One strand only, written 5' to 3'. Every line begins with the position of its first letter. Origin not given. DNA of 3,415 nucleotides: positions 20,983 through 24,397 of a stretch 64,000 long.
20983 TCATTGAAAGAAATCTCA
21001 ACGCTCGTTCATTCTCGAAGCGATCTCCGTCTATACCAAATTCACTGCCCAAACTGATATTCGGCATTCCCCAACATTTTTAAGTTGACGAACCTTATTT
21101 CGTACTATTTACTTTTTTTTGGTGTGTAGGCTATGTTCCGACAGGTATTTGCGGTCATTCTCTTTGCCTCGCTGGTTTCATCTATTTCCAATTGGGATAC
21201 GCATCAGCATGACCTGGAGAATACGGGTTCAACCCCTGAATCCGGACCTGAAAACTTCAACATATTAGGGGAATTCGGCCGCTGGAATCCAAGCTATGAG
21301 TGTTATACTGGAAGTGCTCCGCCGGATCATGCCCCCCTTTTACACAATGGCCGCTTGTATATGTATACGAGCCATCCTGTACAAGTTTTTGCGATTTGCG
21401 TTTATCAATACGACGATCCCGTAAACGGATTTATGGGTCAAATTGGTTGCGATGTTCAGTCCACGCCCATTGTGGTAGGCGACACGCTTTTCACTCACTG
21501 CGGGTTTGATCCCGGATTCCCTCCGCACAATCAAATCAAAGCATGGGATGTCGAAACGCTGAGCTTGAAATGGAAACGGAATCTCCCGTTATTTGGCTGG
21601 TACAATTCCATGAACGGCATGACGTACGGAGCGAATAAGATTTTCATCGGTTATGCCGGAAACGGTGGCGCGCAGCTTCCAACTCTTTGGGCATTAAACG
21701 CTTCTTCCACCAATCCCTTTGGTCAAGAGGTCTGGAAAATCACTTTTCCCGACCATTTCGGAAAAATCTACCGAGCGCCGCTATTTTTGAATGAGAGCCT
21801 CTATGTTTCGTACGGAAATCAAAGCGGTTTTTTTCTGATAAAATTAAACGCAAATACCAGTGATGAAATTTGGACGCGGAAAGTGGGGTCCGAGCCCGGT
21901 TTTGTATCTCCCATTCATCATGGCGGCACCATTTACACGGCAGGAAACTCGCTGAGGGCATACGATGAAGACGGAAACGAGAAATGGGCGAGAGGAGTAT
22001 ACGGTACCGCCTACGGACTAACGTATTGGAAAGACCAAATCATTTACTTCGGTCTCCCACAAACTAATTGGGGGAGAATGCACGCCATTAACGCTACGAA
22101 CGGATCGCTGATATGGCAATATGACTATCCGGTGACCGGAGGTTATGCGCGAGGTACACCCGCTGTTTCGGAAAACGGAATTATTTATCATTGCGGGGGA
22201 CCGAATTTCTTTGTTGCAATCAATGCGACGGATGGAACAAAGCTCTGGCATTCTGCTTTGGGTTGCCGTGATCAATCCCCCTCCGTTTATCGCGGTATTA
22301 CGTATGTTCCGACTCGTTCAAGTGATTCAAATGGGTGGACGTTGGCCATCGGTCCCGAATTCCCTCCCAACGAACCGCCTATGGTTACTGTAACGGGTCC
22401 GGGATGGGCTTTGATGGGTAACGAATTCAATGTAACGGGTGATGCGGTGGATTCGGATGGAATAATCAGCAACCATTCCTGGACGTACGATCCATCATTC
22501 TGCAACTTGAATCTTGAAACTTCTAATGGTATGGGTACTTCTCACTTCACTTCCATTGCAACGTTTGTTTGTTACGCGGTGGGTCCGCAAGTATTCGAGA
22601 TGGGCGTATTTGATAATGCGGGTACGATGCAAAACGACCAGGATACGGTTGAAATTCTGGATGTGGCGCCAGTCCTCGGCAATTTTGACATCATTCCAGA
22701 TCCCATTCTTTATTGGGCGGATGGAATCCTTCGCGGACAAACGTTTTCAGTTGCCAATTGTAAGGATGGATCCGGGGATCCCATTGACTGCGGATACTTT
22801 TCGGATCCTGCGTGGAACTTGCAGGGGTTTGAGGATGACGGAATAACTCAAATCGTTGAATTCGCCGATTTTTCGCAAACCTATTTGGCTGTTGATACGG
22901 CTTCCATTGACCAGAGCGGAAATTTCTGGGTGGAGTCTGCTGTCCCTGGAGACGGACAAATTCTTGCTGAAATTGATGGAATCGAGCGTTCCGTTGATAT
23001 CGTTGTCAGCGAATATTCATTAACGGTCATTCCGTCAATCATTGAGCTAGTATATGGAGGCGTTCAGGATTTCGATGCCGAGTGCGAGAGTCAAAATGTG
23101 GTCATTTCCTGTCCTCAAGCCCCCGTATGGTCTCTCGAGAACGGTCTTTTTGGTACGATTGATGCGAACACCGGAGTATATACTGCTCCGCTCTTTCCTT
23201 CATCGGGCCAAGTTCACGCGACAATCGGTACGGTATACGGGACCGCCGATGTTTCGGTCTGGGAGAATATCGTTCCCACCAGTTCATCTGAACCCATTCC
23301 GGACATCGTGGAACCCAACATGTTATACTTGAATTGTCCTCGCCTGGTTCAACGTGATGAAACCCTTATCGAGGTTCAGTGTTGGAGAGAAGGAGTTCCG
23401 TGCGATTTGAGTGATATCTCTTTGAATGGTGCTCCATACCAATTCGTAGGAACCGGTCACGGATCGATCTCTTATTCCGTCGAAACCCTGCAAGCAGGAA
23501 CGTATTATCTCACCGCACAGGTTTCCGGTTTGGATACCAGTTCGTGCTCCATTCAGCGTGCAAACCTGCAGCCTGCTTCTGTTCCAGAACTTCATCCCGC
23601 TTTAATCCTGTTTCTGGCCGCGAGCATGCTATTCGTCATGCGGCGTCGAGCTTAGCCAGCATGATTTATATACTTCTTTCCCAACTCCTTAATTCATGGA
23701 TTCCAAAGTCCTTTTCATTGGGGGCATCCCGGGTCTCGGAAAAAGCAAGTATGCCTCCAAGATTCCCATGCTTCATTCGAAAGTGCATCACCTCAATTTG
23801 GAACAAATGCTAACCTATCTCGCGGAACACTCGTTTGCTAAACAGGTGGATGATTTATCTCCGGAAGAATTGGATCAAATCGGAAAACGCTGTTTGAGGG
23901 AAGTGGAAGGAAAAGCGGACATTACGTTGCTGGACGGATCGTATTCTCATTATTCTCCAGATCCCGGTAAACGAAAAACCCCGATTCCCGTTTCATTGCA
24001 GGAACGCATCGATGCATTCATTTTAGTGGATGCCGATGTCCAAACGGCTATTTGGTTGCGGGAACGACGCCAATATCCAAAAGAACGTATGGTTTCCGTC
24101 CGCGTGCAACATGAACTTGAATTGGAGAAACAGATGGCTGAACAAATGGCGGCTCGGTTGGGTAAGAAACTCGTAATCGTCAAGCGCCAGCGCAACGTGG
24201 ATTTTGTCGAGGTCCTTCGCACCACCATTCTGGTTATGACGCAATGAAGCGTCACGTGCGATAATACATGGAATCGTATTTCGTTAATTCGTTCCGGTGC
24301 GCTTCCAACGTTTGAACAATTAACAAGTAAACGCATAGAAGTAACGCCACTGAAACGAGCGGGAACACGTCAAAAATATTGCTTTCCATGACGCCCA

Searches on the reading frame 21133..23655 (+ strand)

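Call 71: search_protein_families(library=pfam, proteins=[window:21133-23655:+], max_evalue=0.001)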
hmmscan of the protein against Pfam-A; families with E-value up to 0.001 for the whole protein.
window:21133-23655:+ (840 aa): 3 families
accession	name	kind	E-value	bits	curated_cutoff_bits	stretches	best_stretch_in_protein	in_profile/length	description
PF13360.13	PQQ_2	-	4.9e-14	53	27.6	1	196-393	12-213/233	Outer membrane protein assembly factor BamB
PF01011.28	PQQ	-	4.3e-06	26.2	26.7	0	342-396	52-108/595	Glucose/ethanol/alcohol dehydrogenase, beta-propeller domain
PF13570.13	Beta-prop_ACSF4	-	0.00056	19.8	133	0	314-377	71-132/329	Beta-alanine-activating enzyme, beta-propeller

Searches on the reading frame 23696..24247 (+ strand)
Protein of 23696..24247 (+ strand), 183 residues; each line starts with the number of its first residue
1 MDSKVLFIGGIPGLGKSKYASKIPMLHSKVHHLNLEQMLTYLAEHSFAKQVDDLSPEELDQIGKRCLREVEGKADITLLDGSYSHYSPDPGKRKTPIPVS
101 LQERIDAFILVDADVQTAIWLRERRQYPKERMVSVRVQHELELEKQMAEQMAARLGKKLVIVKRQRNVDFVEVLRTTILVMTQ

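Call 71: search_protein_families(library=pfam, proteins=[window:23696-24247:+], max_evalue=0.001)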
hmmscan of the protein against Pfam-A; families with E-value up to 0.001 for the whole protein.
window:23696-24247:+ (183 aa): 1 family
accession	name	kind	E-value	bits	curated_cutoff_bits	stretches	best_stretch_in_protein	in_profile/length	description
PF13207.12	AAA_17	-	3.2e-05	24.7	27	1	10-125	2-122/136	AAA domain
